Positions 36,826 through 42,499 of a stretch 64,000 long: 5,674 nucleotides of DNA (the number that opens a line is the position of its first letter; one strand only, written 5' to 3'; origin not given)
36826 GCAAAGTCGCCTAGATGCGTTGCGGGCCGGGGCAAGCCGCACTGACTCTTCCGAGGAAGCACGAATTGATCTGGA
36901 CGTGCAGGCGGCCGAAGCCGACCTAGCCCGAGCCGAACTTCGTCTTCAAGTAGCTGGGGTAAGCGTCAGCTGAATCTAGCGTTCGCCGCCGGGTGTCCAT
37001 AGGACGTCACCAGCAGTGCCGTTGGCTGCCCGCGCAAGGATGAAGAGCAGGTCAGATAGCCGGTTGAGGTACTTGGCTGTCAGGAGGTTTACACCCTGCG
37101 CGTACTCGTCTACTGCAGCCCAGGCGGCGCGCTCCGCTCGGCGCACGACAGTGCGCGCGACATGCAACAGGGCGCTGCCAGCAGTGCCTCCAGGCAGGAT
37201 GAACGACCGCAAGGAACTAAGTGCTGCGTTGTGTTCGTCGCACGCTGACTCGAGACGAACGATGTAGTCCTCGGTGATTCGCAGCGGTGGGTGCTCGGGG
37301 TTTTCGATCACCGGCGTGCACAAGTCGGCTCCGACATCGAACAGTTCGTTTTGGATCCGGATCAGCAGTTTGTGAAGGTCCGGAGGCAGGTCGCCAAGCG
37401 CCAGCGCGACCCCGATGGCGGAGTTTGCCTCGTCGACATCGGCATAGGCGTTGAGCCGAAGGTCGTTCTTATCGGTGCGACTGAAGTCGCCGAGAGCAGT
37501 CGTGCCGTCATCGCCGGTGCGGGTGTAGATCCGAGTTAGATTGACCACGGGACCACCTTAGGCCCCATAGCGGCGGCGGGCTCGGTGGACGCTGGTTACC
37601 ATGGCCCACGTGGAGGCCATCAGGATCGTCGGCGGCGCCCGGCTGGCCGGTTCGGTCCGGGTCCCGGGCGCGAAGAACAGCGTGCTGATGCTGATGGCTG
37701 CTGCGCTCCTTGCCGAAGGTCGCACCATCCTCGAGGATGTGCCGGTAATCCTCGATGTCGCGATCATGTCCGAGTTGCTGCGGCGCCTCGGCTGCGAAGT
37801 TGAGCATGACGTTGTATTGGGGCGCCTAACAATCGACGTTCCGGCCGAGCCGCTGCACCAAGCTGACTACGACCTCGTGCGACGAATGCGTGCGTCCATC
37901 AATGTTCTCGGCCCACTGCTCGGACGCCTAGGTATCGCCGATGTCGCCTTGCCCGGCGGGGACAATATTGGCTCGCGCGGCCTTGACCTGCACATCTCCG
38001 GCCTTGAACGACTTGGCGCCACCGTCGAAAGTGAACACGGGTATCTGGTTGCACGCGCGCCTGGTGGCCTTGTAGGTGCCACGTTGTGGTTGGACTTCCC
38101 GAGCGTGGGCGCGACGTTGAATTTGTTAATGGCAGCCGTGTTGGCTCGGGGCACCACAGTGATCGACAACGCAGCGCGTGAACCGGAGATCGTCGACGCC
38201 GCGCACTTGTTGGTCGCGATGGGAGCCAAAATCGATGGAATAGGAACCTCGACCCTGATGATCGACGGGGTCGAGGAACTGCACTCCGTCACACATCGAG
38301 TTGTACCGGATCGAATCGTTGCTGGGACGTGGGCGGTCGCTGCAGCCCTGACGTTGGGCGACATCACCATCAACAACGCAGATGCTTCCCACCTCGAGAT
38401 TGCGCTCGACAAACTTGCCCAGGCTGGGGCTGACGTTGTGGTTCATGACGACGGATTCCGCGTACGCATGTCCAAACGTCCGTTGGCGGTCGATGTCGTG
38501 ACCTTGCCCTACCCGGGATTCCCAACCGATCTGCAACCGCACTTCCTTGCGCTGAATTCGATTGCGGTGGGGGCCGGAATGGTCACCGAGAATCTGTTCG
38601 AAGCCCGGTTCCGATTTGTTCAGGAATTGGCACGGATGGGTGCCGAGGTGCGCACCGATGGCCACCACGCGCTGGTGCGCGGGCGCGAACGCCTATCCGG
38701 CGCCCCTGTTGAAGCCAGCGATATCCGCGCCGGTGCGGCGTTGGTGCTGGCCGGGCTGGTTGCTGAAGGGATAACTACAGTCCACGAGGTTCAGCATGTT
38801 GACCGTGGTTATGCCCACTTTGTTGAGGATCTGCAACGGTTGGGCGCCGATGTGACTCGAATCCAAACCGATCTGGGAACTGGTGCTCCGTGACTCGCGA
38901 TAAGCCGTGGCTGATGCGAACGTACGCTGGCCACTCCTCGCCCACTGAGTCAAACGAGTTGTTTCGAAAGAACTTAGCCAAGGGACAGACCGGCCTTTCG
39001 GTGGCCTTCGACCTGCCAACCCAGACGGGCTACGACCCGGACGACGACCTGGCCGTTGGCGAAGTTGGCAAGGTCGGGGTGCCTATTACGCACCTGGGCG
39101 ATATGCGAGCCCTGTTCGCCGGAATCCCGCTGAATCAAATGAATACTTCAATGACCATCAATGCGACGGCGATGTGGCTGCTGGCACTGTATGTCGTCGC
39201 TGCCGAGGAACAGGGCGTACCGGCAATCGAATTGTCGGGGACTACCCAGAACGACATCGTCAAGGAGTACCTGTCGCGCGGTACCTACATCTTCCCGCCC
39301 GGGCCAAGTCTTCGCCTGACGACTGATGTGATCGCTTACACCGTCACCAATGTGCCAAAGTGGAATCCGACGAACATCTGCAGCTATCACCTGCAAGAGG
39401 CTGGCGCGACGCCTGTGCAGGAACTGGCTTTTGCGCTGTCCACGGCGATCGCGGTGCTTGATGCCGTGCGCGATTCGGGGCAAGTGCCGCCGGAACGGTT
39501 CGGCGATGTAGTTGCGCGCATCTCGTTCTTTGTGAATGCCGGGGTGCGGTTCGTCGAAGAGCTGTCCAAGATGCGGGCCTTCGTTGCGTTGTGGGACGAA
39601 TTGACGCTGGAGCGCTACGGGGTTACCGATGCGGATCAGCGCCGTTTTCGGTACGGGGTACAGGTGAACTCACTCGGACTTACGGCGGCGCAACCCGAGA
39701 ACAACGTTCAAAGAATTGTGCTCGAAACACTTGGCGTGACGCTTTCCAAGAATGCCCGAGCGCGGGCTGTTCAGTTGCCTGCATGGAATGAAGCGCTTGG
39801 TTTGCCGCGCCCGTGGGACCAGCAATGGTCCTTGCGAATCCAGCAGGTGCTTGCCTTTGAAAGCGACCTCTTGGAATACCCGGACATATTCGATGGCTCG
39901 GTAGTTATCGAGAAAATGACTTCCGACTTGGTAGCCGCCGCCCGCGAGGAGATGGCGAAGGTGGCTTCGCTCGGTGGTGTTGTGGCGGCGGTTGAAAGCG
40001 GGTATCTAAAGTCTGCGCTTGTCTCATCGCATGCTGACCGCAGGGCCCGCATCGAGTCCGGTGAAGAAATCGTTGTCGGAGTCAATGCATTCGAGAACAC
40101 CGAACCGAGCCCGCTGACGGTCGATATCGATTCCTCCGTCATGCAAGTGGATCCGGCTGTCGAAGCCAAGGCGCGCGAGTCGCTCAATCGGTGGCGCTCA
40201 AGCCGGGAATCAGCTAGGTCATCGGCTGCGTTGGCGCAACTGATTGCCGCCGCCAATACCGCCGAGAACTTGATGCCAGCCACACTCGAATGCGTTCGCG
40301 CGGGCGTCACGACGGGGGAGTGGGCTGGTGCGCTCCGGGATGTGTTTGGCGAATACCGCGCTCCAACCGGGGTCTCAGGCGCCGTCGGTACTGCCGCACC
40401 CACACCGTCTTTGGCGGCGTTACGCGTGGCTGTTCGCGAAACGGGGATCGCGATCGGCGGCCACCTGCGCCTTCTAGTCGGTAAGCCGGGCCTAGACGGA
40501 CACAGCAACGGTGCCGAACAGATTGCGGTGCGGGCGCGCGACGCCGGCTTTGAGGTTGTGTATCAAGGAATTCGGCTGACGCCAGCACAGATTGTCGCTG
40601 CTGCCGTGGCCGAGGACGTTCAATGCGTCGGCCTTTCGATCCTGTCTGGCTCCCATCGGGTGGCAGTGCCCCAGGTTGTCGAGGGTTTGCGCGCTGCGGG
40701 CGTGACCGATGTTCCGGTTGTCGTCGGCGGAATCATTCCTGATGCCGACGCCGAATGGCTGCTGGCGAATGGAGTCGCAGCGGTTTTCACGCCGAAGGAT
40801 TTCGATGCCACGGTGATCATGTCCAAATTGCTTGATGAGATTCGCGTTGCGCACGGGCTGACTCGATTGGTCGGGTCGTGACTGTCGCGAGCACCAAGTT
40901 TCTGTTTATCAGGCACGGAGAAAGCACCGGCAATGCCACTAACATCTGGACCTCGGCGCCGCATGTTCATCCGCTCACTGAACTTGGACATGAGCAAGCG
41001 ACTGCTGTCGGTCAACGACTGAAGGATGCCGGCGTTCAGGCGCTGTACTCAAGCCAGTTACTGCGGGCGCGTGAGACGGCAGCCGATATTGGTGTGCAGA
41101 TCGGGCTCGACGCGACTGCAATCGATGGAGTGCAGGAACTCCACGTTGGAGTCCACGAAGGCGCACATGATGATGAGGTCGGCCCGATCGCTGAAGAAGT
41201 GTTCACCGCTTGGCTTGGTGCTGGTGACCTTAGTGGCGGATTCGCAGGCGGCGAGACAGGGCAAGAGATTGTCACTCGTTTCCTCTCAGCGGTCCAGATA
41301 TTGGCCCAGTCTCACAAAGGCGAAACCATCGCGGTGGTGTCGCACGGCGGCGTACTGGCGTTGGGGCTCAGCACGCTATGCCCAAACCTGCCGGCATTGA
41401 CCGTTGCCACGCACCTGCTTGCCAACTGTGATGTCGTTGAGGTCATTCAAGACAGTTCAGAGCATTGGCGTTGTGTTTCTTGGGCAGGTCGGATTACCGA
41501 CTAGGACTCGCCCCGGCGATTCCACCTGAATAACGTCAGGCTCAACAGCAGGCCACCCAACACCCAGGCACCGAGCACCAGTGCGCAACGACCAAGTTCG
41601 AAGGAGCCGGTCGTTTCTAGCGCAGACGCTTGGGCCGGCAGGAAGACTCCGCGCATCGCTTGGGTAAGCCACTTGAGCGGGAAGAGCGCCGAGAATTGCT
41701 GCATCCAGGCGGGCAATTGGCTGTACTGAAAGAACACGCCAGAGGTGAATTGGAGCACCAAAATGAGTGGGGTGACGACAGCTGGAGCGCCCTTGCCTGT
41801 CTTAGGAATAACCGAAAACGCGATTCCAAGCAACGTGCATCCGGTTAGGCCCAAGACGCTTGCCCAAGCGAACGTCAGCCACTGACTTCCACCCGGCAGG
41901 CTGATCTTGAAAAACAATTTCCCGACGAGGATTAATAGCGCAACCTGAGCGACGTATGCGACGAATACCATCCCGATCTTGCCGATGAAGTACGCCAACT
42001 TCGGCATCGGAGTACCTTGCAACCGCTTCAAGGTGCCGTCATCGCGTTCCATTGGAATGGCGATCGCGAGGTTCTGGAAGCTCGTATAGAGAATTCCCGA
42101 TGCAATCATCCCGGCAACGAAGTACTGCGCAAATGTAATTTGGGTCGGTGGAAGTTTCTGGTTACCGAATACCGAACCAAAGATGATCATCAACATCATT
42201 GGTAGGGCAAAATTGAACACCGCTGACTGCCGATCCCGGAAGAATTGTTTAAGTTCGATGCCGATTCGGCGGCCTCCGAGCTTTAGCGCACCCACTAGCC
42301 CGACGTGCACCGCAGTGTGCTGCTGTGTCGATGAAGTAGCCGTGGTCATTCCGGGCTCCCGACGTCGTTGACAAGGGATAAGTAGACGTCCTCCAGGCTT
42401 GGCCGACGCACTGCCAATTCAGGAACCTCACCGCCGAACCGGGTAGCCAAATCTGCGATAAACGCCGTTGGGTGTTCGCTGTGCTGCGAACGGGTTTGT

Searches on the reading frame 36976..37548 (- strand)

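Call 36: search_protein_families(library=pfam, proteins=[window:36976-37548:-], max_evalue=0.00001)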
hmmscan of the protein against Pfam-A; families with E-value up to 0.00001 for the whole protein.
window:36976-37548:- (190 aa): 1 family
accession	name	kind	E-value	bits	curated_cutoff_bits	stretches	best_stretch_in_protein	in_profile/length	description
PF01923.23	Cob_adeno_trans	-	8.2e-60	202.2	24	1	7-174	1-170/171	Cobalamin adenosyltransferase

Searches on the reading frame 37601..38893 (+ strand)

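Call 36: search_protein_families(library=pfam, proteins=[window:37601-38893:+], max_evalue=0.00001)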
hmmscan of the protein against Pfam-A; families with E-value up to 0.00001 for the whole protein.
window:37601-38893:+ (430 aa): 1 family
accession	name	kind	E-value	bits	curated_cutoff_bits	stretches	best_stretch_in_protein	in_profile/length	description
PF00275.25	EPSP_synthase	-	1.1e-103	347.7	22.8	1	11-411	3-417/417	EPSP synthase (3-phosphoshikimate 1-carboxyvinyltransferase)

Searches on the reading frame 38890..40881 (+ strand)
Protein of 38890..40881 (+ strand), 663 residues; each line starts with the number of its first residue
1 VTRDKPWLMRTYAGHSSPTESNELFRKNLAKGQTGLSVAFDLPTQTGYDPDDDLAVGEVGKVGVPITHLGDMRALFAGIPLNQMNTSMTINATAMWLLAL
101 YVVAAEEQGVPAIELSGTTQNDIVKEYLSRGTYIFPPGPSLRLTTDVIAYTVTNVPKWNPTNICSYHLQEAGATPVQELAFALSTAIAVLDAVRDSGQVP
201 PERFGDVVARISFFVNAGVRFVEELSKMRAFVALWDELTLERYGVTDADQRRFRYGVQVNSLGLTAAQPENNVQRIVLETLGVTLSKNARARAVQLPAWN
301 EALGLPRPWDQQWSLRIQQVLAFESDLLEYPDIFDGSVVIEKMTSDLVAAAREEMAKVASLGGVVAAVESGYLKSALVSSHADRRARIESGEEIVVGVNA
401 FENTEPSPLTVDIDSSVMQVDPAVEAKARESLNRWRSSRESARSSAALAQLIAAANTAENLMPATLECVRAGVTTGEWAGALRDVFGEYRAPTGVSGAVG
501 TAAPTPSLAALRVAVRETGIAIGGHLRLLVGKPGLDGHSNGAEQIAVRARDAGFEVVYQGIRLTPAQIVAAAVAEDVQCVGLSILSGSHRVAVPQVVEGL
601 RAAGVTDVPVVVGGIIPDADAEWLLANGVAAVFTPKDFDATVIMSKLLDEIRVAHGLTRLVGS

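Call 36: search_protein_families(library=pfam, proteins=[window:38890-40881:+], max_evalue=0.00001)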
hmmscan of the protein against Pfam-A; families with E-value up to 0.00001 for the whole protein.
window:38890-40881:+ (663 aa): 2 families
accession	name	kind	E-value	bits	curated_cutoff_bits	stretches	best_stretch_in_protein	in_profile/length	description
PF01642.28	MM_CoA_mutase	-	1.5e-132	443.2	22.1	1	1-487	41-512/512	Methylmalonyl-CoA mutase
PF02310.24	B12-binding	-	3e-20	72.7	32.1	1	527-633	2-110/121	B12 binding domain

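Call 37: search_protein_families(library=ncbifam, proteins=[window:38890-40881:+], max_evalue=1e-10)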
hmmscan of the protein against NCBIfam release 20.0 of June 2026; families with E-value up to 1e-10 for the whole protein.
window:38890-40881:+ (663 aa): 5 families
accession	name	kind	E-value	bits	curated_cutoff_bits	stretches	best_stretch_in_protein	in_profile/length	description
NF006944.0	PRK09426.1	equivalog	5e-160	533.8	876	1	1-637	75-701/721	methylmalonyl-CoA mutase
TIGR00641.1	acid_CoA_mut_N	subfamily_domain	1.6e-141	472.2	303.8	1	1-493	45-526/528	methylmalonyl-CoA mutase N-terminal domain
NF045497.1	IsobCoAmut_IcmF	equivalog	1.3e-58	198.7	1500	2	115-490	708-1073/1076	fused isobutyryl-CoA mutase/GTPase IcmF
TIGR00640.1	acid_CoA_mut_C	subfamily_domain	4e-35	120.7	57.45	1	526-637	3-114/132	methylmalonyl-CoA mutase C-terminal domain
TIGR00642.1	mmCoA_mut_beta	equivalog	3.6e-25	88.3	617.25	1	73-445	132-497/620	methylmalonyl-CoA mutase small subunit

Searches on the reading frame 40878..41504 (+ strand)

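Call 37: search_protein_families(library=ncbifam, proteins=[window:40878-41504:+], max_evalue=1e-10)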
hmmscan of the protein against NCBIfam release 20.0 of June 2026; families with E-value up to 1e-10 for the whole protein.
window:40878-41504:+ (208 aa): 9 families
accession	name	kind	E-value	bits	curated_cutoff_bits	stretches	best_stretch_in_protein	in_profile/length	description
TIGR03162.1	ribazole_cobC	equivalog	2.5e-22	79.2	162.9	1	10-169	3-157/176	alpha-ribazole phosphatase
NF005567.0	PRK07238.1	equivalog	2.3e-21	76.5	326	1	4-156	176-326/378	bifunctional RNase H/acid phosphatase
NF002901.0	PRK03482.1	equivalog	6.6e-20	71.6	261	1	9-202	5-194/215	2,3-diphosphoglycerate-dependent phosphoglycerate mutase GpmB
NF011580.0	PRK15004.1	equivalog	1.1e-19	71.3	250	1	7-168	2-161/203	adenosylcobalamin/alpha-ribazole phosphatase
NF045917.1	PhserinePhPspA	equivalog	6.3e-18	65.2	350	1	7-157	3-151/211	phosphoserine phosphatase PspA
TIGR03848.1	MSMEG_4193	subfamily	2.4e-16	59.8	203.85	1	9-161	3-157/204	MSMEG_4193 family putative phosphomutase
NF038349.1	dPGM_arch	equivalog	8.4e-16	58.4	225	1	9-100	2-93/194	2,3-diphosphoglycerate-dependent phosphoglycerate mutase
NF009994.0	PRK13463.1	equivalog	1.3e-12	47.9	277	1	8-159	5-154/203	phosphoserine phosphatase 1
NF002339.0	PRK01295.1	equivalog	7.9e-11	41.8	316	1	8-160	5-162/206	2,3-bisphosphoglycerate-dependent phosphoglycerate mutase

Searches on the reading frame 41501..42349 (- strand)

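Call 60: search_protein_families(library=pfam, proteins=[window:41501-42349:-], max_evalue=0.00001)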
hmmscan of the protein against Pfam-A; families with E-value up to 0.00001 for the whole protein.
window:41501-42349:- (282 aa): 3 families
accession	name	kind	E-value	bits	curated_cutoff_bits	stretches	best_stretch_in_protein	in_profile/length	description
PF01061.29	ABC2_membrane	-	7.8e-25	88.1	26.9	1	32-237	10-211/211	ABC-2 type transporter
PF12698.13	ABC2_membrane_3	-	7.3e-18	65.2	31.6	1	73-244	160-320/347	ABC-2 family transporter protein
PF12730.13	ABC2_membrane_4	-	9e-07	29.5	27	1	47-181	20-155/179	ABC-2 family transporter protein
